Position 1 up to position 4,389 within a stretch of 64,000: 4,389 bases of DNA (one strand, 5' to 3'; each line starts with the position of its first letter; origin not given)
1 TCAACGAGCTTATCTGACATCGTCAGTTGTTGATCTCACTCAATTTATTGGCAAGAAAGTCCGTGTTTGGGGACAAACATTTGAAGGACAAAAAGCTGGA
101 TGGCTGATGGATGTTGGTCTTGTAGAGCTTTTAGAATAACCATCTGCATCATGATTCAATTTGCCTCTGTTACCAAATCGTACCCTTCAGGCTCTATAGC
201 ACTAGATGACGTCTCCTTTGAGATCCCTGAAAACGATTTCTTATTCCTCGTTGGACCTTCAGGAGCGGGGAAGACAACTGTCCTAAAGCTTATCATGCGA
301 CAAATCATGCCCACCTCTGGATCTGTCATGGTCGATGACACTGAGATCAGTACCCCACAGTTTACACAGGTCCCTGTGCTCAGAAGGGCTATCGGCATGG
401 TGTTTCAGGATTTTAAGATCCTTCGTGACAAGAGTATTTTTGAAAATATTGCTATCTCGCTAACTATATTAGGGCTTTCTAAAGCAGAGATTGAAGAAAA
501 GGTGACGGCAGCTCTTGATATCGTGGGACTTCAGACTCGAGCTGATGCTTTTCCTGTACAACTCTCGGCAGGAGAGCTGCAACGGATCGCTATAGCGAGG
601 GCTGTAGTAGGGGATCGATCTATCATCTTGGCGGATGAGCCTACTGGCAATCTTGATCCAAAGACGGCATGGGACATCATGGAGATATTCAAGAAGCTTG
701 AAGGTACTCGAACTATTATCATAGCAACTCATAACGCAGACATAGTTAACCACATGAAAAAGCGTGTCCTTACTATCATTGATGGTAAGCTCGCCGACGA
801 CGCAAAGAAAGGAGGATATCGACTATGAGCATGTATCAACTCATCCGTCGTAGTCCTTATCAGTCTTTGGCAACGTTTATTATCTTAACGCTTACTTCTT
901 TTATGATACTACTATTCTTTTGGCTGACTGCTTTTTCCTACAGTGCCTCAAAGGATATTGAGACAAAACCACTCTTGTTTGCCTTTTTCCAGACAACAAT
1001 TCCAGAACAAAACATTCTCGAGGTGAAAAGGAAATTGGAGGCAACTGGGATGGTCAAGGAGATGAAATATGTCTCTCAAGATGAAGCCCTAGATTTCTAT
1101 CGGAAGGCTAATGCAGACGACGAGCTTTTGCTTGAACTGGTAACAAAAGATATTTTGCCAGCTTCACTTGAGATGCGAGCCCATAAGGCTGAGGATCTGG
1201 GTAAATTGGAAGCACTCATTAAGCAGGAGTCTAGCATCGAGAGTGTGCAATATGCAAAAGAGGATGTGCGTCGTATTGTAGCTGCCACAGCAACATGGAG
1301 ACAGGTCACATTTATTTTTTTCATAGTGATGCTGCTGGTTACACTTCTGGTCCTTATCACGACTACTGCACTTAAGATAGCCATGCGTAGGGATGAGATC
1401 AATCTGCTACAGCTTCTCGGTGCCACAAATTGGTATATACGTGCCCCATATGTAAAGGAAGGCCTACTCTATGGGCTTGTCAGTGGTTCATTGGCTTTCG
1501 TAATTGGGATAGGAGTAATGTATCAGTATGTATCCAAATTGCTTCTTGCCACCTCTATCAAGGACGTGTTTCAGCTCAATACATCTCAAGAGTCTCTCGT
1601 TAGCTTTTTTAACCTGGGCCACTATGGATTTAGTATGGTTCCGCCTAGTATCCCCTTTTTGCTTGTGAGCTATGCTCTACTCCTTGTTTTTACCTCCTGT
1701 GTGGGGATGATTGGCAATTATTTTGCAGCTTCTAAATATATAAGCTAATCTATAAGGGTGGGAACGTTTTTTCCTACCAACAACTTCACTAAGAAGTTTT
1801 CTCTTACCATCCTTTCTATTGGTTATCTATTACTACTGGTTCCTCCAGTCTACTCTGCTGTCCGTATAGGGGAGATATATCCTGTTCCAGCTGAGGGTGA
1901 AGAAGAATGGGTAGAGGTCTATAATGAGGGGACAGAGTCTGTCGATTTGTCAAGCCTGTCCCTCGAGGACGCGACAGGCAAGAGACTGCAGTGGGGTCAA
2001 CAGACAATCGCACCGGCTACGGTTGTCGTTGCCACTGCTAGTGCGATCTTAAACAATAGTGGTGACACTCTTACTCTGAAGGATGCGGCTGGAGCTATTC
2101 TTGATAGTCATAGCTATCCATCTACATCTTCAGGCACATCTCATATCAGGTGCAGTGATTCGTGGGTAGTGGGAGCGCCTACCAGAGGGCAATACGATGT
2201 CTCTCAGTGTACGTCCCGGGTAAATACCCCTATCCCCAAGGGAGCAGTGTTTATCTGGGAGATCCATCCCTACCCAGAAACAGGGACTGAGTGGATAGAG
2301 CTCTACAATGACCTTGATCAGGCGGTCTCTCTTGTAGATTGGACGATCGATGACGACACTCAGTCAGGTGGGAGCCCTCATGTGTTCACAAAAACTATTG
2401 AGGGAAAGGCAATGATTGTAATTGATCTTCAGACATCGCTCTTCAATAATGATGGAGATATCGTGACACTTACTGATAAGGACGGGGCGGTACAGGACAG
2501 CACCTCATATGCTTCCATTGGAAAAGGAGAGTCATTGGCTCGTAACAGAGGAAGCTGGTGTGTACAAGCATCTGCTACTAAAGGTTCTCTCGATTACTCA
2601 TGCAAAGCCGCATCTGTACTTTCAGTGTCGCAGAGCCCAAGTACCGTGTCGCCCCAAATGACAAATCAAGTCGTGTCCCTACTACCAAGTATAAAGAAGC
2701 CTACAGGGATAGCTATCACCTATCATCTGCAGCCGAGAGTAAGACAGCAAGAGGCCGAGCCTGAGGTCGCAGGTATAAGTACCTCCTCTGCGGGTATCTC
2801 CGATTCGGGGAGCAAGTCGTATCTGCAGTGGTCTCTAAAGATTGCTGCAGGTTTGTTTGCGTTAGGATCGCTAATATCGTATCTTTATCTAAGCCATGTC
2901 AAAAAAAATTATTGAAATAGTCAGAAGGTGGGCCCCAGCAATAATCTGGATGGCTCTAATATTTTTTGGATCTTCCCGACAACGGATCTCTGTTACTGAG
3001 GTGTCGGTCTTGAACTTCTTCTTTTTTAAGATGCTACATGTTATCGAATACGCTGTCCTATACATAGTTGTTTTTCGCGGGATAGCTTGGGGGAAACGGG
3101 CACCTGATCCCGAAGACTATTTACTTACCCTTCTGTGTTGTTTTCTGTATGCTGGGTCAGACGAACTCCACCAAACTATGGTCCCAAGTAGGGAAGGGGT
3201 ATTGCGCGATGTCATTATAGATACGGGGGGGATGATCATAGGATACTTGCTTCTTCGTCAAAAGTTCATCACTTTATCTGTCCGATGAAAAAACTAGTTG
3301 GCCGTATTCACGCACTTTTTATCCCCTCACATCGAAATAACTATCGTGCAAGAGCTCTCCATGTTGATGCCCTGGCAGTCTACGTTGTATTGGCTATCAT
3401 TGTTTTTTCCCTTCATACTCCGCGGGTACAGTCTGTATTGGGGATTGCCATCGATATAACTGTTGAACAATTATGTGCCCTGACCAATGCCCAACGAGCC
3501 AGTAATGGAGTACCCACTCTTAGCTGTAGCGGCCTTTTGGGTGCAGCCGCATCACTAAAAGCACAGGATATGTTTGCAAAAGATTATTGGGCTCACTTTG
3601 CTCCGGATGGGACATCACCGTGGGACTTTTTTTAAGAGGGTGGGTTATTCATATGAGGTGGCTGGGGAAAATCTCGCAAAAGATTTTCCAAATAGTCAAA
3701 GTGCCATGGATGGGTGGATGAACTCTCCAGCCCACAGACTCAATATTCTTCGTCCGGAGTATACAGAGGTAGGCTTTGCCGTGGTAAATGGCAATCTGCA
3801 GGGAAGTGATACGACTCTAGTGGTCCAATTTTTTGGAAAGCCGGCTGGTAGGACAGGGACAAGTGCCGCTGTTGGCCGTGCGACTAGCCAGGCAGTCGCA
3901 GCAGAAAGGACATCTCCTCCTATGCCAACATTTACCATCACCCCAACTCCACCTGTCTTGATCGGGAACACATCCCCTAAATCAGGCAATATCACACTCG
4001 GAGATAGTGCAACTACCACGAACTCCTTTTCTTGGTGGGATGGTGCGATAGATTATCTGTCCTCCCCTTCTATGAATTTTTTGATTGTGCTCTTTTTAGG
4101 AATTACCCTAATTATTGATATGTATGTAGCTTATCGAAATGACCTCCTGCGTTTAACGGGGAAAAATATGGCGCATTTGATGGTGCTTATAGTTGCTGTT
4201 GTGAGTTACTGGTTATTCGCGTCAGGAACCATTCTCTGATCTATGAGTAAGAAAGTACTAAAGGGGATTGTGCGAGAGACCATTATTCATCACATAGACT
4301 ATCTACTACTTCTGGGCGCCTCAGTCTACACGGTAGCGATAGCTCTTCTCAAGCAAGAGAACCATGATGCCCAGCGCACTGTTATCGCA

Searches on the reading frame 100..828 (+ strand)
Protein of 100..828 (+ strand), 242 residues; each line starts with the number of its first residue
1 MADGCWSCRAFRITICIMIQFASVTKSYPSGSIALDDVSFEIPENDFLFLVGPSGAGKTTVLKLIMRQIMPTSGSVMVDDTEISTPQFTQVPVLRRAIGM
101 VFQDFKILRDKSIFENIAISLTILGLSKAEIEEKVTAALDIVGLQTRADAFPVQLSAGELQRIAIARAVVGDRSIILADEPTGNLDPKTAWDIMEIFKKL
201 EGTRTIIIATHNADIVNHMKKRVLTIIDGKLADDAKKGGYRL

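Call 12: search_protein_families(library=pfam, proteins=[window:100-828:+], max_evalue=0.01)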
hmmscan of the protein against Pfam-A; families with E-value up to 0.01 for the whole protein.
window:100-828:+ (242 aa): 12 families
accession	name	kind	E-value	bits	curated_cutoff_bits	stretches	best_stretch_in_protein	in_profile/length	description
PF00005.33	ABC_tran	-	5.2e-32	111.8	25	1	35-182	1-136/137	ABC transporter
PF13304.12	AAA_21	-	2.8e-09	37.9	27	2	155-215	238-302/304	AAA domain, putative AbiEii toxin, Type IV TA system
PF02463.25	SMC_N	-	1.1e-05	25.4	40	1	44-223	23-209/220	RecF/RecN/SMC N terminal domain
PF06414.18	Zeta_toxin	-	0.00043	20.2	22.3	1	47-83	18-54/199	Zeta toxin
PF13401.12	AAA_22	-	0.00047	20.9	27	1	46-70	6-30/130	AAA domain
PF20720.3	nSTAND3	-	0.00095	19.3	27.2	1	43-73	15-45/155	Novel STAND NTPase 3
PF13191.12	AAA_16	-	0.0014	19.5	32.6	1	46-76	25-55/167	AAA ATPase domain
PF00437.27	T2SSE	-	0.0026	16.9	24.9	1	46-104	142-202/370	Type II/IV secretion system protein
PF13555.12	AAA_29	-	0.0034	17.6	27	1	36-71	13-48/61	P-loop containing region of AAA domain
PF13604.12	AAA_30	-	0.0064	16.7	27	0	47-79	20-47/191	AAA domain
PF00004.35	AAA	-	0.0073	17.2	21.2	0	49-89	2-35/131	ATPase family associated with various cellular activities (AAA)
PF00931.28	NB-ARC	-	0.0088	15.8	23.5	0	43-68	16-41/248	NB-ARC domain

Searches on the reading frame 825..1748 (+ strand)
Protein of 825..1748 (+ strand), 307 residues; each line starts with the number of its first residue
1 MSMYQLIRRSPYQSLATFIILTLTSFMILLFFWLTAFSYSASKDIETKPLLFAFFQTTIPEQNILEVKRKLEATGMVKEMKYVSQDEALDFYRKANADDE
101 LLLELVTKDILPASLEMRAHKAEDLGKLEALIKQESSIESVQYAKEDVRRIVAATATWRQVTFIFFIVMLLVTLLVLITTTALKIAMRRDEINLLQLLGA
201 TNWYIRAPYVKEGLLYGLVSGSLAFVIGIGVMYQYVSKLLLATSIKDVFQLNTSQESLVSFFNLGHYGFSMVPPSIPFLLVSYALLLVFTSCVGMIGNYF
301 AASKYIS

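Call 12: search_protein_families(library=pfam, proteins=[window:825-1748:+], max_evalue=0.01)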
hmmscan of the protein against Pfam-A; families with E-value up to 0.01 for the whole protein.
window:825-1748:+ (307 aa): 2 families
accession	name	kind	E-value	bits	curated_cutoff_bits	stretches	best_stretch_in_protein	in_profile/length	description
PF18075.7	FtsX_ECD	-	7.3e-12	46.2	23.5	1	53-141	5-96/96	FtsX extracellular domain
PF02687.27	FtsX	-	5.1e-11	43.1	25.5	1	163-291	1-108/120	FtsX-like permease C-terminal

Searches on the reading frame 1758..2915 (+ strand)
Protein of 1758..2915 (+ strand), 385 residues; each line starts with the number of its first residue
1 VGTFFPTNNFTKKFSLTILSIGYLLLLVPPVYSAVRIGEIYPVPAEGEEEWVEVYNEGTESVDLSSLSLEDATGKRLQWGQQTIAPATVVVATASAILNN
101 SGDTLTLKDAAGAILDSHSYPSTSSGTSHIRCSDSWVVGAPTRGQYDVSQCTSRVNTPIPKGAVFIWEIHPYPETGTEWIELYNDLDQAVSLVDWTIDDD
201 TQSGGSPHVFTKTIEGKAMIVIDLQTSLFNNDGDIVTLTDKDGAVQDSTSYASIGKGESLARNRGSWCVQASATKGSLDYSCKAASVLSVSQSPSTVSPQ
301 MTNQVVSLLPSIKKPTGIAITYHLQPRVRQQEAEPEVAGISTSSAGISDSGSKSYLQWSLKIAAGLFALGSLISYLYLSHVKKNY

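Call 12: search_protein_families(library=pfam, proteins=[window:1758-2915:+], max_evalue=0.01)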
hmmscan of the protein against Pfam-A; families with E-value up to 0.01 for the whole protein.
window:1758-2915:+ (385 aa): 1 family
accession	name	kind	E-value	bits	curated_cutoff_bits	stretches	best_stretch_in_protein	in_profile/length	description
PF00932.25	LTD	-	3.7e-29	101.7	34.3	2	32-121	5-108/109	Lamin Tail Domain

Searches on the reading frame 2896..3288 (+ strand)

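Call 12: search_protein_families(library=pfam, proteins=[window:2896-3288:+], max_evalue=0.01)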
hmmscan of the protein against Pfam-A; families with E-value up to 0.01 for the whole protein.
window:2896-3288:+ (130 aa): 1 family
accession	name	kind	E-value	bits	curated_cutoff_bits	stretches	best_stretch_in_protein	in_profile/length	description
PF04892.17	VanZ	-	1.4e-17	64.9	30.1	1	13-121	3-123/126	VanZ like family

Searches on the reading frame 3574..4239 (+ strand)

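Call 12: search_protein_families(library=pfam, proteins=[window:3574-4239:+], max_evalue=0.01)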
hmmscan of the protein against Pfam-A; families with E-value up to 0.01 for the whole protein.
window:3574-4239:+ (221 aa): 1 family
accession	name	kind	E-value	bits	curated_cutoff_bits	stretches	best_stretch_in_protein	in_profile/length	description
PF00188.32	CAP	-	3.7e-09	37.9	21.1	1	18-84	48-115/117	Cysteine-rich secretory protein family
